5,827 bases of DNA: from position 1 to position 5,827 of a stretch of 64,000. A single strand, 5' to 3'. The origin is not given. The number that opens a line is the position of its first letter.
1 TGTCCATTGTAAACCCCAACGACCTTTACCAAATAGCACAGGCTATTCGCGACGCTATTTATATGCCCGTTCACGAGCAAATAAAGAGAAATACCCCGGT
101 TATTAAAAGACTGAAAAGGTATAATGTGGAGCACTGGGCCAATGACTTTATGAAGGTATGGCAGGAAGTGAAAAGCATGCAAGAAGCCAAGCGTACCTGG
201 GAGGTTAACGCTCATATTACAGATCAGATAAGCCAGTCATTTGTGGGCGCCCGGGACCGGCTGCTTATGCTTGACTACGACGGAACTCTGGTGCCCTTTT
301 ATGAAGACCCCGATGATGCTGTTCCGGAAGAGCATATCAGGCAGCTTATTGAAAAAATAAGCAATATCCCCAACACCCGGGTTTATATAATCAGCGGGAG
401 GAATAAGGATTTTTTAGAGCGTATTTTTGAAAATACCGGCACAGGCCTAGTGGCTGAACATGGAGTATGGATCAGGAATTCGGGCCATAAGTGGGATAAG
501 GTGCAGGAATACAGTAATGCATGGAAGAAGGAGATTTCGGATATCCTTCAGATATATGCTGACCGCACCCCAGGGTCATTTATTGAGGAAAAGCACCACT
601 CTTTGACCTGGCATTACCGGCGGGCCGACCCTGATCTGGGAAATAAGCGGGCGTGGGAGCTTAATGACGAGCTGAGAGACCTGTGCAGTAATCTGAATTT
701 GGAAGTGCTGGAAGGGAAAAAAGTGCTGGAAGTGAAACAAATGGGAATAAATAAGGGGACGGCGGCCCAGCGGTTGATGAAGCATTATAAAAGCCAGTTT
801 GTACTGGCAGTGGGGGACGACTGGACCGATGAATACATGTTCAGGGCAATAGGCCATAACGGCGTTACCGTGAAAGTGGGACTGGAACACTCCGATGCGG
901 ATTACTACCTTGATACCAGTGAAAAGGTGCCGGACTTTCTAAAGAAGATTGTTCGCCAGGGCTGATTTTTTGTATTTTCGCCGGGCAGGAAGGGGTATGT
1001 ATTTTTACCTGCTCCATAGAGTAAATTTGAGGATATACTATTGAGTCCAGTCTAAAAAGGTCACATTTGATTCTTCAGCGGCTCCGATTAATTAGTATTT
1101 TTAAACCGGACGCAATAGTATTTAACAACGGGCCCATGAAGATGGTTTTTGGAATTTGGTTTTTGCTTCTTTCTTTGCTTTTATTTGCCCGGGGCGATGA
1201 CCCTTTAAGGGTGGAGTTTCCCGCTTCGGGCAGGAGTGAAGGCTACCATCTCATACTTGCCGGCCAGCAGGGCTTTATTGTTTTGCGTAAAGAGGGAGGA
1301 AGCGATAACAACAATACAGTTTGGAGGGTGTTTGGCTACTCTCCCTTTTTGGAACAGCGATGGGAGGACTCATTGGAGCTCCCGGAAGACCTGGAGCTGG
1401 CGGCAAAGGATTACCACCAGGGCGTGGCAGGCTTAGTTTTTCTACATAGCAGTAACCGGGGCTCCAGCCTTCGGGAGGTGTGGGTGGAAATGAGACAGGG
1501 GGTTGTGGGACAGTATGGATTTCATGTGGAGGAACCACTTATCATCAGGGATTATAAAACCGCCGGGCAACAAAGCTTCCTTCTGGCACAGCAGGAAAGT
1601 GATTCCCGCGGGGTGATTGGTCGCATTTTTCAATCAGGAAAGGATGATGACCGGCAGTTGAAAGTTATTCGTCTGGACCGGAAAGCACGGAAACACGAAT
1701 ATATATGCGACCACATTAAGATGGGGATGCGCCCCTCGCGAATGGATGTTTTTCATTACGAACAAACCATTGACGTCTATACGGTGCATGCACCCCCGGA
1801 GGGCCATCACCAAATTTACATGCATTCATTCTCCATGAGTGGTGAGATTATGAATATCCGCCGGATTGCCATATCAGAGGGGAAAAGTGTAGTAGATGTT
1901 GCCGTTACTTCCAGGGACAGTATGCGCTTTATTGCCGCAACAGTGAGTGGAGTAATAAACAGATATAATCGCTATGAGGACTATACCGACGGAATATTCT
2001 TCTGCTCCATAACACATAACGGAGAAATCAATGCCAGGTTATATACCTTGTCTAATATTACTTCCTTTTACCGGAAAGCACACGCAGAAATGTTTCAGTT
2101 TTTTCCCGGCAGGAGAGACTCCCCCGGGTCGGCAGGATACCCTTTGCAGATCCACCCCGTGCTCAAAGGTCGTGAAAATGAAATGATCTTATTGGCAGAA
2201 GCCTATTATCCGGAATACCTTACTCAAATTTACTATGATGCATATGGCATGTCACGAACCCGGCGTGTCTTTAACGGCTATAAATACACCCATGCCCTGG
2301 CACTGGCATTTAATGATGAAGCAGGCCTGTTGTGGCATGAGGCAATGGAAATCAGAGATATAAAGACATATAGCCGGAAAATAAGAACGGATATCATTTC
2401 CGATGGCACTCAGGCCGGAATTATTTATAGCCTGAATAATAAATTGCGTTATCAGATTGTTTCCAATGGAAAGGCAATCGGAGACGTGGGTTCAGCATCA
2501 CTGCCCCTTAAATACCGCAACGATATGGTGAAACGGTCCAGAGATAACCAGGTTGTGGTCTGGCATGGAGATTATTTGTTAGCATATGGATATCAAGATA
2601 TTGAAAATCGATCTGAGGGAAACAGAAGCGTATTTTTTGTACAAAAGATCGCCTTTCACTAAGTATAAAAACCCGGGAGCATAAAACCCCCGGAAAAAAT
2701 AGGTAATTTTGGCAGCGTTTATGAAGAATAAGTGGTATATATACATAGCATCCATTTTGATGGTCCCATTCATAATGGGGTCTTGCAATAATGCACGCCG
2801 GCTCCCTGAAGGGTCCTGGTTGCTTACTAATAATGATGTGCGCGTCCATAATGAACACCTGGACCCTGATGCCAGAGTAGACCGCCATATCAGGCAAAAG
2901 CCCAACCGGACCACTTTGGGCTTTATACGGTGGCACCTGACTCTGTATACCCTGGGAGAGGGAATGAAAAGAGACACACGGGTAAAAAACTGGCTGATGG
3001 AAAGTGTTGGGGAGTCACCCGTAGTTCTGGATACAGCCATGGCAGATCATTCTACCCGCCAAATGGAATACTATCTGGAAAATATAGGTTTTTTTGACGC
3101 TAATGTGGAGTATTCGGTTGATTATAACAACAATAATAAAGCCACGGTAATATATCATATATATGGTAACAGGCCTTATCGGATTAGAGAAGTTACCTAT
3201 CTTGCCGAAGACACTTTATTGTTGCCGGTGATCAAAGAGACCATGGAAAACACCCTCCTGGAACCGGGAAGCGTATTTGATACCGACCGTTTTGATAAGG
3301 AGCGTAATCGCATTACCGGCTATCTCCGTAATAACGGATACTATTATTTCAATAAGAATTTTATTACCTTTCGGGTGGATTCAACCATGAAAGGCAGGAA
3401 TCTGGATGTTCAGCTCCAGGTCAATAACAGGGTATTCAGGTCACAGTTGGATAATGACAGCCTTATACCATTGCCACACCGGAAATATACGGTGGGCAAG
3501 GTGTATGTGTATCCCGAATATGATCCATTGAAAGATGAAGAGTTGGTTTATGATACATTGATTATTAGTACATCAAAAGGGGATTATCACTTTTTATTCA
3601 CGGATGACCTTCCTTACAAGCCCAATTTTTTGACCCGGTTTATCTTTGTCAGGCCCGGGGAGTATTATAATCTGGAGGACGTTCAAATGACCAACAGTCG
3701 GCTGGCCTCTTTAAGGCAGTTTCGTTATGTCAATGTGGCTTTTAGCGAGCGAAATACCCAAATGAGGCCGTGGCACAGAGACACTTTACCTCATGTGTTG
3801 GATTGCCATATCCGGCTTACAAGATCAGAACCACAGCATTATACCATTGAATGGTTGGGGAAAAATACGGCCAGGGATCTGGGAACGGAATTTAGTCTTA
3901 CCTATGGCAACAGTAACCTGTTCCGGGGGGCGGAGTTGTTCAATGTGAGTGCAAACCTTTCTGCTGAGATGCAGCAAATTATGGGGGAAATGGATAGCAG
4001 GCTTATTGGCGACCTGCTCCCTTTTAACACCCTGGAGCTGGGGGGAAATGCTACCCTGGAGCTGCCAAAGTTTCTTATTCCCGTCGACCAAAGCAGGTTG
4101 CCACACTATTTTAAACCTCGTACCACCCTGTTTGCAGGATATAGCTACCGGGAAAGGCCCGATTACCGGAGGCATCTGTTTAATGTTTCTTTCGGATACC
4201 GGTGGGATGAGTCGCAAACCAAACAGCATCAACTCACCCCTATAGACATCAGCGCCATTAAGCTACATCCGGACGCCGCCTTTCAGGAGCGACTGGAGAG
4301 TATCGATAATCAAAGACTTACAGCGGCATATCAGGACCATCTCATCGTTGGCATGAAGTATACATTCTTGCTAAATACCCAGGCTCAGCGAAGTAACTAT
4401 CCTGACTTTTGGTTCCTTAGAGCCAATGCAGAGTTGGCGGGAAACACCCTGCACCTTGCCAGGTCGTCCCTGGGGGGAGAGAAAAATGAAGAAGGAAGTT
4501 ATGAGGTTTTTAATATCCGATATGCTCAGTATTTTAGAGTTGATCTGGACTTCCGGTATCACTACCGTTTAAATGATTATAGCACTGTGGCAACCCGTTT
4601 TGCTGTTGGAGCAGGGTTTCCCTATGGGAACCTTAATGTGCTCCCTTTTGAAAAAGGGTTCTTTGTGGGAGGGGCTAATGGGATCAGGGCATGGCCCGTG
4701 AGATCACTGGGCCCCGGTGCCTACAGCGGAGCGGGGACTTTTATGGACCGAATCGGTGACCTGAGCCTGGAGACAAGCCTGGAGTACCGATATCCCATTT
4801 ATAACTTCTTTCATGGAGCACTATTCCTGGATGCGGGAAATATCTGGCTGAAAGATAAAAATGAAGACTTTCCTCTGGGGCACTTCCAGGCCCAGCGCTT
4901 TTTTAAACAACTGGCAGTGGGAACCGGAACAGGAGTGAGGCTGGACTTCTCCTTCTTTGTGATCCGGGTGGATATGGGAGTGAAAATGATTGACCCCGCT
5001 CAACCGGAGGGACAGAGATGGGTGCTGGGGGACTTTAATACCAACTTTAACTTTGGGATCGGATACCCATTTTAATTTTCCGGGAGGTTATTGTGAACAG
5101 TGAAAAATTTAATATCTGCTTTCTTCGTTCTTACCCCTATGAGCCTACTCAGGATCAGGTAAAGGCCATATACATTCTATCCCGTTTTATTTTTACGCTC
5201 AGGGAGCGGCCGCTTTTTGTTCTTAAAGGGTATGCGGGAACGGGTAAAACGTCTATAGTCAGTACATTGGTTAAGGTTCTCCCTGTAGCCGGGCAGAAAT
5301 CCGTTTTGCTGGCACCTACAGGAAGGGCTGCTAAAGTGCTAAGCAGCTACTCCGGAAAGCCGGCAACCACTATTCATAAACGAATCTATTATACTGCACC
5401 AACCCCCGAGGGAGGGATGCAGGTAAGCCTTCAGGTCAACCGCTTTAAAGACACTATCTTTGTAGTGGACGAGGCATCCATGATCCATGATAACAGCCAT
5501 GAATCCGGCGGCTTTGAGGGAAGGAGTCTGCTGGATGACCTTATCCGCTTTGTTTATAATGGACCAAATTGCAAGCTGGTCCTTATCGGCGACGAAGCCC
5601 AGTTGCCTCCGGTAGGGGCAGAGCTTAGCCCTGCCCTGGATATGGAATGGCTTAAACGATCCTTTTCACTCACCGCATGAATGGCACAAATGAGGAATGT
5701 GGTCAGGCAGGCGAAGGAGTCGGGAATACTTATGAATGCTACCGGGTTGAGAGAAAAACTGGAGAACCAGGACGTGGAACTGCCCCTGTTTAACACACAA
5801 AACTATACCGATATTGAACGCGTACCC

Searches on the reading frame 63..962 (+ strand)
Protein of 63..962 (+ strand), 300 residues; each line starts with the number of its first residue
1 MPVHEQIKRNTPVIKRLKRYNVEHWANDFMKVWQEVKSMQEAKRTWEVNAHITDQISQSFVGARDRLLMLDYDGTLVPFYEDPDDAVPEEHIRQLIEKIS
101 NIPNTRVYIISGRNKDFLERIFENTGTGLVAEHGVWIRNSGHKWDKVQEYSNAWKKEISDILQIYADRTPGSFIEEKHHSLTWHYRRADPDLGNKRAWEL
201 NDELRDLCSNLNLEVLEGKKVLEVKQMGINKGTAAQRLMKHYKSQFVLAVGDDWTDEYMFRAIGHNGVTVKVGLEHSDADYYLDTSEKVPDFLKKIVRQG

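Call 31: search_protein_families(library=pfam, proteins=[window:63-962:+], max_evalue=0.001)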
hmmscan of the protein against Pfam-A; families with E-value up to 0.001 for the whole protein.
window:63-962:+ (300 aa): 2 families
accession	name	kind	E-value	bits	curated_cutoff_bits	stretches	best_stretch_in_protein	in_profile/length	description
PF02358.22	Trehalose_PPase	-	4.9e-57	193.2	27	1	69-284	1-232/235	Trehalose-phosphatase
PF08282.18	Hydrolase_3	-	7.3e-12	46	20.9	2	199-265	156-224/255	haloacid dehalogenase-like hydrolase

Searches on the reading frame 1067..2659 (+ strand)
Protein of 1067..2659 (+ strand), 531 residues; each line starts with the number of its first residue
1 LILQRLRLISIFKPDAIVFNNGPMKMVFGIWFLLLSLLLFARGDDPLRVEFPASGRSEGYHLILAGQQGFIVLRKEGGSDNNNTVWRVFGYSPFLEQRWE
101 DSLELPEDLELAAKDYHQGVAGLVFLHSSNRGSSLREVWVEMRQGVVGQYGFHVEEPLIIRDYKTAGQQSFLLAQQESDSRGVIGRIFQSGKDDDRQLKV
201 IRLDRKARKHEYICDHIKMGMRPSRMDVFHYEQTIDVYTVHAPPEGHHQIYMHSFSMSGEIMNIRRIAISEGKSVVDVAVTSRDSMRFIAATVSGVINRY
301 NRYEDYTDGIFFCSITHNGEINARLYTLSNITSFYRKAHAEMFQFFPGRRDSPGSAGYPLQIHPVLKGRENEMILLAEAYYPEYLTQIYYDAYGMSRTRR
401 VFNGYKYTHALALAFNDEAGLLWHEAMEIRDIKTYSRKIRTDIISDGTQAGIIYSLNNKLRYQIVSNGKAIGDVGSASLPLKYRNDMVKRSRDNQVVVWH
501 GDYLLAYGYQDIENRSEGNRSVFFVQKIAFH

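Call 31: search_protein_families(library=pfam, proteins=[window:1067-2659:+], max_evalue=0.001)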
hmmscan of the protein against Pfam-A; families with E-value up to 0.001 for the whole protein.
window:1067-2659:+ (531 aa): 0 families

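Call 38: search_protein_families(library=ncbifam, proteins=[window:1067-2659:+], max_evalue=0.01)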
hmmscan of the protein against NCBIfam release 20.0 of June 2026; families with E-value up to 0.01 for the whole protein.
window:1067-2659:+ (531 aa): 0 families

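Call 60: list_cluster_members(proteins=[window:1136-2659:+, window:2760-5072:+, window:40006-41055:-, window:39317-39991:-, window:38135-39277:+, window:36462-37022:-, window:44263-45141:+, window:50305-51213:+, window:51444-52295:+, window:59686-60702:+])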
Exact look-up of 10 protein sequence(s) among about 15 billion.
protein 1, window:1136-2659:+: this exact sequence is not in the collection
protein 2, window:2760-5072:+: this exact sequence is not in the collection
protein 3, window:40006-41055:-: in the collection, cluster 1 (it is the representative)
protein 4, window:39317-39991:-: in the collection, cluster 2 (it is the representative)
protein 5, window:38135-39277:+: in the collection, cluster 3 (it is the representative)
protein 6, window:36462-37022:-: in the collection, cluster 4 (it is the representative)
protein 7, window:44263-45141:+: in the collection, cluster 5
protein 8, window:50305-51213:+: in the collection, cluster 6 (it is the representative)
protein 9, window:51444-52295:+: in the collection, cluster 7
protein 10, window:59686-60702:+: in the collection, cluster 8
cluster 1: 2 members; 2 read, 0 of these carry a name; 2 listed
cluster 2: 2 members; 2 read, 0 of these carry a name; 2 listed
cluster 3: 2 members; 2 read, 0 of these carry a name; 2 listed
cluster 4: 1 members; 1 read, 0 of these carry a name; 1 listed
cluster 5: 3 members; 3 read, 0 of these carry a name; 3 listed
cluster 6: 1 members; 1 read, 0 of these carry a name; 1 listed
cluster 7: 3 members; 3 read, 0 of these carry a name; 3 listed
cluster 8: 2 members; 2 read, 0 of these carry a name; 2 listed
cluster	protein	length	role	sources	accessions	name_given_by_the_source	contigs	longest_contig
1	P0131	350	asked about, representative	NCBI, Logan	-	-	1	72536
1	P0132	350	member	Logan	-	-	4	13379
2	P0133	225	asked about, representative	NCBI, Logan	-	-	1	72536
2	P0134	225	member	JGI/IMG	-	-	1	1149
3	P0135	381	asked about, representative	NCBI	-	-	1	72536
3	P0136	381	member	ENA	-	-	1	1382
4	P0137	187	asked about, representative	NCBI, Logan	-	-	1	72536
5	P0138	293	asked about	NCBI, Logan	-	-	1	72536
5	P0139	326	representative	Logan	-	-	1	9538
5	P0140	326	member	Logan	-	-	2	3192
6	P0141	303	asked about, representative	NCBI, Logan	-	-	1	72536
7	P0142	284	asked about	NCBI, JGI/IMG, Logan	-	-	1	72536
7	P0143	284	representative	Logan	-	-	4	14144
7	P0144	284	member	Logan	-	-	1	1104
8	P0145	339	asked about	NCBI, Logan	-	-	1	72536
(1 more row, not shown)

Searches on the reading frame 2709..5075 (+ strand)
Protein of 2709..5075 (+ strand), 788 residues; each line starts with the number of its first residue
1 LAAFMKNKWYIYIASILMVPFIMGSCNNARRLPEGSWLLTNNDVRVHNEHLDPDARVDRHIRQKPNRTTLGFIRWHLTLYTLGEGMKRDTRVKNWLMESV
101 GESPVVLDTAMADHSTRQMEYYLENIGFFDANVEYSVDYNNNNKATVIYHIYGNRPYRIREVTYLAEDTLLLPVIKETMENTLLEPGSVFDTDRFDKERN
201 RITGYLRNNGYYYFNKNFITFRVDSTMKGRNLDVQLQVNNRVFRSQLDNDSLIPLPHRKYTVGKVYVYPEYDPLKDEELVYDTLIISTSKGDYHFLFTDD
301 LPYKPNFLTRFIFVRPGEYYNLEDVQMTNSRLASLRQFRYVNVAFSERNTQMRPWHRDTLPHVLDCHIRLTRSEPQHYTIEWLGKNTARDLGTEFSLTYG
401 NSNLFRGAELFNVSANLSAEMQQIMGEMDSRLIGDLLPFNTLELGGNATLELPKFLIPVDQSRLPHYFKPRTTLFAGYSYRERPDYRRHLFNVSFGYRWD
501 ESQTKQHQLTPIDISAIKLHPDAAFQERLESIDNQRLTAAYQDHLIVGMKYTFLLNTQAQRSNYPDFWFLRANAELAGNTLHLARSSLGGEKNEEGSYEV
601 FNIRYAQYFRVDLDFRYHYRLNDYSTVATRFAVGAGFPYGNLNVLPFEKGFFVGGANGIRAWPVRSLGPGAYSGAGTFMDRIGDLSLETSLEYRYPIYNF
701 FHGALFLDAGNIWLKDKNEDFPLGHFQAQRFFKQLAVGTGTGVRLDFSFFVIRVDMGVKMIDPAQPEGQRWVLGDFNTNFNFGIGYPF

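Call 31: search_protein_families(library=pfam, proteins=[window:2709-5072:+], max_evalue=0.001)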
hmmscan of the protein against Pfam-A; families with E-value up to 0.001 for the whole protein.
window:2709-5072:+ (788 aa): 2 families
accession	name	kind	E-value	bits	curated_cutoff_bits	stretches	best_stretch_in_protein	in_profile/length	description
PF01103.29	Omp85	-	1.1e-25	91.3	24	1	551-788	119-325/325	Omp85 superfamily domain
PF07244.20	POTRA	-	6.1e-11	43.3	21.3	0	179-216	19-57/79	Surface antigen variable number repeat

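Call 38: search_protein_families(library=ncbifam, proteins=[window:2709-5072:+], max_evalue=0.01)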
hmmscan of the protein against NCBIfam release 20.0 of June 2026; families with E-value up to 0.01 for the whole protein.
window:2709-5072:+ (788 aa): 3 families
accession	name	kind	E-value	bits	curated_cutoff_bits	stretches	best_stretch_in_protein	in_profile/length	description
NF052279.1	lipo_TamL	exception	9.1e-227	755.1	400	1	17-788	2-747/747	translocation and assembly module lipoprotein TamL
TIGR03303.1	OM_YaeT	equivalog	9.1e-21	73.9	297.15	2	603-759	567-721/741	outer membrane protein assembly factor BamA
NF047950.2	ATportTamA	equivalog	5.1e-15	55.1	625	2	626-724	436-529/569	autotransporter assembly complex protein TamA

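Call 44: find_encoding_contigs(protein=window:2709-5075:+, flank=10000, max_places=10)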
Protein window:2709-5075:+ (788 aa): no gene with exactly this product is on record in the collection.

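Call 47: find_encoding_contigs(protein=window:2721-5075:+, flank=10000, max_places=10)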
Protein window:2721-5075:+ (784 aa): no gene with exactly this product is on record in the collection.

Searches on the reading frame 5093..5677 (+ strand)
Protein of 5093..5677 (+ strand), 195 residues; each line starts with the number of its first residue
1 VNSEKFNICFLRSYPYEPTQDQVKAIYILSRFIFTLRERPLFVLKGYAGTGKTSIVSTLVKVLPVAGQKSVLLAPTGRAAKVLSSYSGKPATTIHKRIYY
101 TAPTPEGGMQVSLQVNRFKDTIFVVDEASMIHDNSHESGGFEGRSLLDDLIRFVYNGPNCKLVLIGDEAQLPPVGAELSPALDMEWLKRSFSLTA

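Call 31: search_protein_families(library=pfam, proteins=[window:5093-5677:+], max_evalue=0.001)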
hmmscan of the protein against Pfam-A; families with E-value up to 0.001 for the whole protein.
window:5093-5677:+ (195 aa): 6 families
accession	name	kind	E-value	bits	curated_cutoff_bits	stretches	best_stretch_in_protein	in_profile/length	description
PF13604.12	AAA_30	-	3.6e-21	76.2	27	1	39-176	18-133/191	AAA domain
PF13245.12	AAA_19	-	9.2e-21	74.9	25.1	1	35-175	7-133/134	AAA domain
PF05970.20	PIF1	-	2.1e-09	37.8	25.9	1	37-176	21-157/223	PIF1-like helicase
PF13086.12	AAA_11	-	7.1e-06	26.4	27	0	33-75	11-59/257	AAA domain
PF09848.15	SLFN-g3_helicase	-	2.2e-05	24.4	24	1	41-169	3-124/354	Schlafen group 3, DNA/RNA helicase domain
PF13191.12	AAA_16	-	0.00015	22.7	32.6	1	40-170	25-142/167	AAA ATPase domain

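Call 38: search_protein_families(library=ncbifam, proteins=[window:5093-5677:+], max_evalue=0.01)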
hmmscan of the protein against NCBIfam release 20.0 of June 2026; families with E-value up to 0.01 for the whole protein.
window:5093-5677:+ (195 aa): 14 families
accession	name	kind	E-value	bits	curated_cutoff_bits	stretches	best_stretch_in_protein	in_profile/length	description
TIGR01448.2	helicase_RecD2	equivalog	2.9e-26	91.8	500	1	36-176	328-452/713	SF1B family DNA helicase RecD2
TIGR01447.1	recD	equivalog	6.3e-11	41.6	310.15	1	38-176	162-306/597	exodeoxyribonuclease V subunit alpha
TIGR02768.1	TraA_Ti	equivalog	8.1e-07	27.7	590.45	1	38-176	374-491/751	Ti-type conjugative transfer relaxase TraA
NF010263.0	PRK13709.1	equivalog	1.3e-06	26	2212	1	42-132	988-1076/1752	conjugative transfer relaxase/helicase TraI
NF008169.0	PRK10917.2-3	equivalog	0.00017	20.3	555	1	9-81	221-290/610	ATP-dependent DNA helicase RecG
NF011300.0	PRK14712.1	equivalog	0.00085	16.6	2486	1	31-133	845-944/1623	conjugative transfer relaxase/helicase TraI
TIGR00631.1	uvrb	equivalog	0.0022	16.3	750.1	1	13-62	5-52/658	excinuclease ABC subunit UvrB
NF008127.0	PRK10875.1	equivalog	0.0029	16.2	671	0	41-91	173-227/619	exodeoxyribonuclease V subunit alpha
NF008164.0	PRK10917.1-2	equivalog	0.0032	15.8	785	1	11-77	270-335/704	ATP-dependent DNA helicase RecG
NF010402.0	PRK13826.1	subfamily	0.0034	15.3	1317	1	45-176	403-513/1102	Dtr system oriT relaxase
NF003673.1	PRK05298.1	equivalog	0.0035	15.7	743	1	14-63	6-53/653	excinuclease ABC subunit UvrB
TIGR00643.1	recG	equivalog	0.0038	16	659.4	1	9-77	227-294/629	ATP-dependent DNA helicase RecG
TIGR02760.1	TraI_TIGR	equivalog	0.0047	14.4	929.85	1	43-136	1040-1129/1960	conjugative transfer relaxase/helicase TraI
TIGR00376.1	TIGR00376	hypoth_equivalog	0.01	14.3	348.9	0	34-75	169-210/639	IGHMBP2 family helicase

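Call 52: list_cluster_members(proteins=[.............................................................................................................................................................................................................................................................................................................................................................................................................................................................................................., window:5093-5677:+, window:5681-6526:+, window:6498-7001:-, window:13897-15750:+, window:12789-13841:+, window:15952-17241:+, window:17318-18406:+])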
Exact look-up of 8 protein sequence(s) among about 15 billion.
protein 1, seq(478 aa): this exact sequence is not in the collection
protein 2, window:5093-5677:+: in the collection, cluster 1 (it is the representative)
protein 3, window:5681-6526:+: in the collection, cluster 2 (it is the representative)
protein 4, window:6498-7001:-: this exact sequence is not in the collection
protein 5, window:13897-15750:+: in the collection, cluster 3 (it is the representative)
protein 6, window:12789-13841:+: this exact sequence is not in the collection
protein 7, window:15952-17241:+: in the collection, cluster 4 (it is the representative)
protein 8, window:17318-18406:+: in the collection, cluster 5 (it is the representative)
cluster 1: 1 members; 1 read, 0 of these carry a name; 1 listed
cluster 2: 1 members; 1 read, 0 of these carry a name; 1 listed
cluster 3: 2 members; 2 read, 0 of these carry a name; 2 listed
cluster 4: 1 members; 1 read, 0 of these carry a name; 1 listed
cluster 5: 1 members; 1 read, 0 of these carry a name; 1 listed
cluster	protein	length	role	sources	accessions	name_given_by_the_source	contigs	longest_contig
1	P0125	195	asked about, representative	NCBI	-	-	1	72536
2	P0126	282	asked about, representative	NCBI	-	-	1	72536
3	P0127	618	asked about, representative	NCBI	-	-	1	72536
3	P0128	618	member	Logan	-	-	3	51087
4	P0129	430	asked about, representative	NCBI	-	-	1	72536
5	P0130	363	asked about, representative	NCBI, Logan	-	-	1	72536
